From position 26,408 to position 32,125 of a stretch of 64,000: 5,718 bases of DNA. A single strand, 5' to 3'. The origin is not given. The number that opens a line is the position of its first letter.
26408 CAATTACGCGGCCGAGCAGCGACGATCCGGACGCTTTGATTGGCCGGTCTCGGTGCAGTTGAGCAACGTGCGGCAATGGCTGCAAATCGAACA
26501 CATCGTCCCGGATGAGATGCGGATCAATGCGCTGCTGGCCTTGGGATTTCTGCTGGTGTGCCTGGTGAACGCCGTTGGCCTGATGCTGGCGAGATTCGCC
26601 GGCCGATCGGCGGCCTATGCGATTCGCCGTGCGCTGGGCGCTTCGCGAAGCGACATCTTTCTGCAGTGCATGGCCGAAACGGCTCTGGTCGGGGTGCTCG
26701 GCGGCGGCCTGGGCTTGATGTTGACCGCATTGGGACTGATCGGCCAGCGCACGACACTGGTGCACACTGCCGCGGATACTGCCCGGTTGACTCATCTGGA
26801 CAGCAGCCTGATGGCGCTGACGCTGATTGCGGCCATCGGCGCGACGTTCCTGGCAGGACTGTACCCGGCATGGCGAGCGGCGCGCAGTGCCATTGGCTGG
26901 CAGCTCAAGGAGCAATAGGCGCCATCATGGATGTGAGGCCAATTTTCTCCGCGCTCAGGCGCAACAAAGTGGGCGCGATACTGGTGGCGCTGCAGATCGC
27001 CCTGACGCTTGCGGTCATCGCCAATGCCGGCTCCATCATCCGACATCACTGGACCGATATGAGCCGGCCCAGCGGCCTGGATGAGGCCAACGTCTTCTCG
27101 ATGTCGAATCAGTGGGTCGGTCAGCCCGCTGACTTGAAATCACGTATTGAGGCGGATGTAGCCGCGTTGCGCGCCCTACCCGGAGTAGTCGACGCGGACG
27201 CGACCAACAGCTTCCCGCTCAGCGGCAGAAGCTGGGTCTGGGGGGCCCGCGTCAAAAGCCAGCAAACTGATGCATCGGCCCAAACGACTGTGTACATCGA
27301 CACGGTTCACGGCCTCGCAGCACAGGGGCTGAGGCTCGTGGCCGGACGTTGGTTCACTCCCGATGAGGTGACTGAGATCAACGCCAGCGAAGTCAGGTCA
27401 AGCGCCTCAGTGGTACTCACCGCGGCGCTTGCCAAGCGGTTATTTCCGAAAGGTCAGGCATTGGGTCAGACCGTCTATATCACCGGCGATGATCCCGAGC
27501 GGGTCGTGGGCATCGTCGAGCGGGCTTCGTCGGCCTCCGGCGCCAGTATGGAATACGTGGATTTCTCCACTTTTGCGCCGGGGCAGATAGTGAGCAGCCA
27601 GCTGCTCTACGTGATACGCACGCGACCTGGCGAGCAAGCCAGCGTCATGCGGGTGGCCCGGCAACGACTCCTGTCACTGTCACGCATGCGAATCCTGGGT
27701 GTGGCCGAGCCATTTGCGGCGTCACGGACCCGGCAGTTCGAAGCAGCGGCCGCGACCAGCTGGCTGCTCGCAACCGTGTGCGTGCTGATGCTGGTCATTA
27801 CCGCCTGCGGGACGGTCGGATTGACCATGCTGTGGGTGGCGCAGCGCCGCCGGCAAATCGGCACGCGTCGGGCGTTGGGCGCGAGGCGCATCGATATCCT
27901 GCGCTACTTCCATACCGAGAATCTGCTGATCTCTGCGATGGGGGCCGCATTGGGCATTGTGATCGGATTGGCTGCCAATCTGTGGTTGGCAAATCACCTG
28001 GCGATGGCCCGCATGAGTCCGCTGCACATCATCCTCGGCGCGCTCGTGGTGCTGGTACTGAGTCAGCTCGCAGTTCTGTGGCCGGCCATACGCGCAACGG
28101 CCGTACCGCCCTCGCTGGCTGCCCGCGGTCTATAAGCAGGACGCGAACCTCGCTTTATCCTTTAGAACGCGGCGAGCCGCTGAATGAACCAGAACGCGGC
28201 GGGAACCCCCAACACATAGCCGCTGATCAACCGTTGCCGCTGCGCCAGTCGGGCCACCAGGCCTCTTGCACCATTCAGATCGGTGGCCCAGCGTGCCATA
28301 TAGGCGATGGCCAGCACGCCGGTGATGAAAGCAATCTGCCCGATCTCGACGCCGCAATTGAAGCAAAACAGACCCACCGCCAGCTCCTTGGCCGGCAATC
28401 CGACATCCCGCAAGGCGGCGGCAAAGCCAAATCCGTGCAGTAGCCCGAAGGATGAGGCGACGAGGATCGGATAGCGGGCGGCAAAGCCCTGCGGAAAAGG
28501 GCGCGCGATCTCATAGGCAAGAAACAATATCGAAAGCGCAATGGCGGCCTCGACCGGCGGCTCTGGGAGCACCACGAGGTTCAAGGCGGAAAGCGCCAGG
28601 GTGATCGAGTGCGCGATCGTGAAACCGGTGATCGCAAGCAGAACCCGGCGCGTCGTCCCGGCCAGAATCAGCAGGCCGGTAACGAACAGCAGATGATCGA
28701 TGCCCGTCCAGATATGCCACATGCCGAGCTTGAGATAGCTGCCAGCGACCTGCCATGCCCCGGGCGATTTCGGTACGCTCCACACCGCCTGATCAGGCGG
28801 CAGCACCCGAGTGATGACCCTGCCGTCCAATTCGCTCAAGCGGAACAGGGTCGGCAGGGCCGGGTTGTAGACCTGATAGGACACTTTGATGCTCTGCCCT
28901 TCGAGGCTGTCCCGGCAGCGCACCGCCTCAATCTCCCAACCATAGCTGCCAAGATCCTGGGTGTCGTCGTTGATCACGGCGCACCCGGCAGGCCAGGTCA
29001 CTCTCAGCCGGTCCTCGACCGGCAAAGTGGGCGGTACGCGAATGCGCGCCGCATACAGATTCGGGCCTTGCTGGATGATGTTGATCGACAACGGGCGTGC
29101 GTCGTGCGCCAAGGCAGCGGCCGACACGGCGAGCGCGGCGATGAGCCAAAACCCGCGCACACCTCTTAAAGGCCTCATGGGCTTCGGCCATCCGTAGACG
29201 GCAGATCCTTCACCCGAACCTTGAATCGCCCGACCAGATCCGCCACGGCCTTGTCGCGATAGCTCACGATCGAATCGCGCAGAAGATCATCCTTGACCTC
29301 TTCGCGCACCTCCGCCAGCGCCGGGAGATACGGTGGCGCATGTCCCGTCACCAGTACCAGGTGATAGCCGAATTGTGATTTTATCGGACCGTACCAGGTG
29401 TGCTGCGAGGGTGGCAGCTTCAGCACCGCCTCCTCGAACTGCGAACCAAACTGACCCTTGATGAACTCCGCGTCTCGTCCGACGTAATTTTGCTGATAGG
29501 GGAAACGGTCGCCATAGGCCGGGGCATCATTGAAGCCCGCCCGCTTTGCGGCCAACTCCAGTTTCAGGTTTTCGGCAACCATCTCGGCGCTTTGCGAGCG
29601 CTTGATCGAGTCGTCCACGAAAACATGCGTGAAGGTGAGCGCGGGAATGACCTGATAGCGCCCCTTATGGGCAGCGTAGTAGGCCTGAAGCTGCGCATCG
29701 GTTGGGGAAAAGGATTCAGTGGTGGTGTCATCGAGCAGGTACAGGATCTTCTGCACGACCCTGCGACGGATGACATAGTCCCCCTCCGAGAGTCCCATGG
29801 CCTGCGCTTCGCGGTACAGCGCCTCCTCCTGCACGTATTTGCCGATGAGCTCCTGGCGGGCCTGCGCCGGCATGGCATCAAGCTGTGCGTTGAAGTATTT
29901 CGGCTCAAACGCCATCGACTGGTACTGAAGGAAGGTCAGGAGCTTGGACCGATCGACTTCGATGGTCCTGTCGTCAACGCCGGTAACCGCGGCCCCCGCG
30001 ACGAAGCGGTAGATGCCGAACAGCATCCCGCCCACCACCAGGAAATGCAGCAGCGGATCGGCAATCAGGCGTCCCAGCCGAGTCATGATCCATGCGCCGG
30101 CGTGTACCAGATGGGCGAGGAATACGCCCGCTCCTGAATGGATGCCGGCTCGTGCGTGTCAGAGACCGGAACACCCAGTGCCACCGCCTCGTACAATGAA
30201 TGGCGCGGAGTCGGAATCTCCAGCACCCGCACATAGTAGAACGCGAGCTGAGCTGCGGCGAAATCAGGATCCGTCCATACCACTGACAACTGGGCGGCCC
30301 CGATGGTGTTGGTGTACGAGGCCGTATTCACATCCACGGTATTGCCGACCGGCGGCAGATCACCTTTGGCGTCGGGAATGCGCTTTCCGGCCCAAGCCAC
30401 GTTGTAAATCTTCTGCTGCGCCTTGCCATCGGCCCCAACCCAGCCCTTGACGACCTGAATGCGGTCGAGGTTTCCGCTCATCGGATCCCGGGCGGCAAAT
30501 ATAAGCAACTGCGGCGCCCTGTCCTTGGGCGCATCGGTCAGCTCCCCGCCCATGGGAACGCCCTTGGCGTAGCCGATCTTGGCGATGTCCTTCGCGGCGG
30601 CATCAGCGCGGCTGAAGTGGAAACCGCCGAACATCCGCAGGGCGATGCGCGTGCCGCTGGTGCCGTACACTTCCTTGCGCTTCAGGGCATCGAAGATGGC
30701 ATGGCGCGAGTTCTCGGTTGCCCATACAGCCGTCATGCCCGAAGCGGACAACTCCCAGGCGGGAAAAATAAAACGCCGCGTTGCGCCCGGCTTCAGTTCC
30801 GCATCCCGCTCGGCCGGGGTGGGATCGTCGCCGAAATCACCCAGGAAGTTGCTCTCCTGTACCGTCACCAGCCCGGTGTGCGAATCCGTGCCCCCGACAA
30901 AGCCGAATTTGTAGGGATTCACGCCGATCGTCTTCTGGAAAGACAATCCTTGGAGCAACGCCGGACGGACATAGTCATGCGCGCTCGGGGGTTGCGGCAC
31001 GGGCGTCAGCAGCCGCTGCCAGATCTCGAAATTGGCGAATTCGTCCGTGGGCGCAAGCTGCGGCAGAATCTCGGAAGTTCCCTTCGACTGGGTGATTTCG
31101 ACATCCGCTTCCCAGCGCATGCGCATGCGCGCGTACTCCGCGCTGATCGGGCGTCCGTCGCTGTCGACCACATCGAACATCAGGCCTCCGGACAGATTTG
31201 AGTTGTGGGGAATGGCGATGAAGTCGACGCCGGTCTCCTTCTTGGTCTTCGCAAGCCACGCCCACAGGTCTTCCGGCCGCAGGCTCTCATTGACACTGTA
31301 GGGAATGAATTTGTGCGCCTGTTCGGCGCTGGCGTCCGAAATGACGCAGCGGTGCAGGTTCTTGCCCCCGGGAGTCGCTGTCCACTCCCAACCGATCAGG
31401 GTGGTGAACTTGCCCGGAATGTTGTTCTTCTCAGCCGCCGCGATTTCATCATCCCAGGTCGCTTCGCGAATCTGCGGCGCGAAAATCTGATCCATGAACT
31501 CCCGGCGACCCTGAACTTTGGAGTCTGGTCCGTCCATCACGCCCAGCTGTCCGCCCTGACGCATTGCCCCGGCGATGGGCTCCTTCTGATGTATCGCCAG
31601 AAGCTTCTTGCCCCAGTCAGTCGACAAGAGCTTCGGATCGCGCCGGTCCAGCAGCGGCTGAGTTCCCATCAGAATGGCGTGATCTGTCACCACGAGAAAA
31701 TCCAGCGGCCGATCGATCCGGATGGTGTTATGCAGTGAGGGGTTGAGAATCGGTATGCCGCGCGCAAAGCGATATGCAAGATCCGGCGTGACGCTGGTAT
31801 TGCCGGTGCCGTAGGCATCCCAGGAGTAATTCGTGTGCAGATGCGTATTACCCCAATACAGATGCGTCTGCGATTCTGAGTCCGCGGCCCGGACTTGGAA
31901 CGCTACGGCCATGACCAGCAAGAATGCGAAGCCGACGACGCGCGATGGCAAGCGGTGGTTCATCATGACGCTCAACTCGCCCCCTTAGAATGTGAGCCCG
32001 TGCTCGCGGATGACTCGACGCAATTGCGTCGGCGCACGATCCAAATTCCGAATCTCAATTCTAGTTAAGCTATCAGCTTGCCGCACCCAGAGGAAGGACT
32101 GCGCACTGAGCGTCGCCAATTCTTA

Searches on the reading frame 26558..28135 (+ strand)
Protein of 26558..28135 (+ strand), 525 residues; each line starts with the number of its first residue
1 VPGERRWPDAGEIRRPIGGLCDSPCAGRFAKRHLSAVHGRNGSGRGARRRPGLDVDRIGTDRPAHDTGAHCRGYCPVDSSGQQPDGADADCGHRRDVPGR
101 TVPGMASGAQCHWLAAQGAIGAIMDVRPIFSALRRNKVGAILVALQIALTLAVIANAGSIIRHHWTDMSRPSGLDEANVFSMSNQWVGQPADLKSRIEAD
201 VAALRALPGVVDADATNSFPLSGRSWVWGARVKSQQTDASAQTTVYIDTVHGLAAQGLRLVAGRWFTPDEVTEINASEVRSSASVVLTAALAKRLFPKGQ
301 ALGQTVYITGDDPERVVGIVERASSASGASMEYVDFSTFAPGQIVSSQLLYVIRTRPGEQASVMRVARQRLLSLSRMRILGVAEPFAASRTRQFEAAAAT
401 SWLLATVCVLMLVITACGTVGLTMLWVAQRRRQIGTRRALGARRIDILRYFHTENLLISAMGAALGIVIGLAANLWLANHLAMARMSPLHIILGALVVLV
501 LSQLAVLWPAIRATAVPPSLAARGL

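Call 68: search_protein_families(library=pfam, proteins=[window:26558-28135:+], max_evalue=0.00001)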
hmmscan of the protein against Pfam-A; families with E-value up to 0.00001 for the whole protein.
window:26558-28135:+ (525 aa): 2 families
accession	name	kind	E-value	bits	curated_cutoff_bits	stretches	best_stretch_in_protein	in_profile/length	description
PF02687.27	FtsX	-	7.4e-18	65.2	25.5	1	407-517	3-119/120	FtsX-like permease C-terminal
PF12704.14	MacB_PCD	-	6.5e-14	53.1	27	1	158-361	19-197/207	MacB-like periplasmic core domain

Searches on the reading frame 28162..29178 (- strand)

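Call 68: search_protein_families(library=pfam, proteins=[window:28162-29178:-], max_evalue=0.00001)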
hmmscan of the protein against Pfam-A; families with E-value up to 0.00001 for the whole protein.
window:28162-29178:- (338 aa): 2 families
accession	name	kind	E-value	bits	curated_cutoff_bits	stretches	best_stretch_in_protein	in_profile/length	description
PF13795.12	HupE_UreJ_2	-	1e-42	145.9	24.5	1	148-296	1-153/156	HupE / UreJ protein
PF04955.18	HupE_UreJ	-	1.2e-06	28.6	23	1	149-284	22-153/179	HupE / UreJ protein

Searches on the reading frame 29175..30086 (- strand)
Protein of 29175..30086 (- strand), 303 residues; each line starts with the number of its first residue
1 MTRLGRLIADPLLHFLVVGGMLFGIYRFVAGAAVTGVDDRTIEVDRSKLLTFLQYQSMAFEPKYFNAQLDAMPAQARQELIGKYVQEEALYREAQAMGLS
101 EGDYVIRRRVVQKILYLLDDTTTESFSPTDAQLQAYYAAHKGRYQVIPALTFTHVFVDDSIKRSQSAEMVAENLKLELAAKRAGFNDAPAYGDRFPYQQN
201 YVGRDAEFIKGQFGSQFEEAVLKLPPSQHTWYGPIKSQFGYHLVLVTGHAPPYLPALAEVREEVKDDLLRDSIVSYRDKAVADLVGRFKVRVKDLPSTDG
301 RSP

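Call 68: search_protein_families(library=pfam, proteins=[window:29175-30086:-], max_evalue=0.00001)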
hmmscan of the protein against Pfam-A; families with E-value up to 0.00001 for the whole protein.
window:29175-30086:- (303 aa): 1 family
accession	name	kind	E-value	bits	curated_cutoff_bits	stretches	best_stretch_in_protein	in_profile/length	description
PF13145.12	Rotamase_2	-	2.7e-12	48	27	1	128-262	1-121/121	PPIC-type PPIASE domain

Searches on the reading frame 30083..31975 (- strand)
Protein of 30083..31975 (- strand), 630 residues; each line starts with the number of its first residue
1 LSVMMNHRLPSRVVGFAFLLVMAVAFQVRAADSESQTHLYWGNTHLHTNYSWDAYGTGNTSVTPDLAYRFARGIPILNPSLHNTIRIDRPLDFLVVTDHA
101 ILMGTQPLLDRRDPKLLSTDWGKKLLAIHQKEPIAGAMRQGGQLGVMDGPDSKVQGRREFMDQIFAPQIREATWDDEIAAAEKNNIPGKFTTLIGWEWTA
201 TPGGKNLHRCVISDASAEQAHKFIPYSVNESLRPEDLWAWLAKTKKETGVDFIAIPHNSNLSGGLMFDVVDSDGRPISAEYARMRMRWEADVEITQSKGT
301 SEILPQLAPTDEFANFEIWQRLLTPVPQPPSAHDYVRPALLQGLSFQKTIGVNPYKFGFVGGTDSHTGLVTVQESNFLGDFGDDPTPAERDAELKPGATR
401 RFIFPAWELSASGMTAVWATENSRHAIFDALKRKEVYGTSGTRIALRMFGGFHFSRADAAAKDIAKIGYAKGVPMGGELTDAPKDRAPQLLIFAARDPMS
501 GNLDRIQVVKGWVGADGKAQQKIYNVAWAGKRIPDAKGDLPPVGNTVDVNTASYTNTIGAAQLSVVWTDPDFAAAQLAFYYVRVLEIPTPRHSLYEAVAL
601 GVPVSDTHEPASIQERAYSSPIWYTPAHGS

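Call 68: search_protein_families(library=pfam, proteins=[window:30083-31975:-], max_evalue=0.00001)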
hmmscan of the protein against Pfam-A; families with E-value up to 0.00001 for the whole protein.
window:30083-31975:- (630 aa): 1 family
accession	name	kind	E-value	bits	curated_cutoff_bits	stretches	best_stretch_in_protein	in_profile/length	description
PF12228.14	DUF3604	-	6.8e-220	731.9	20.4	1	35-626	2-591/591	Protein of unknown function (DUF3604)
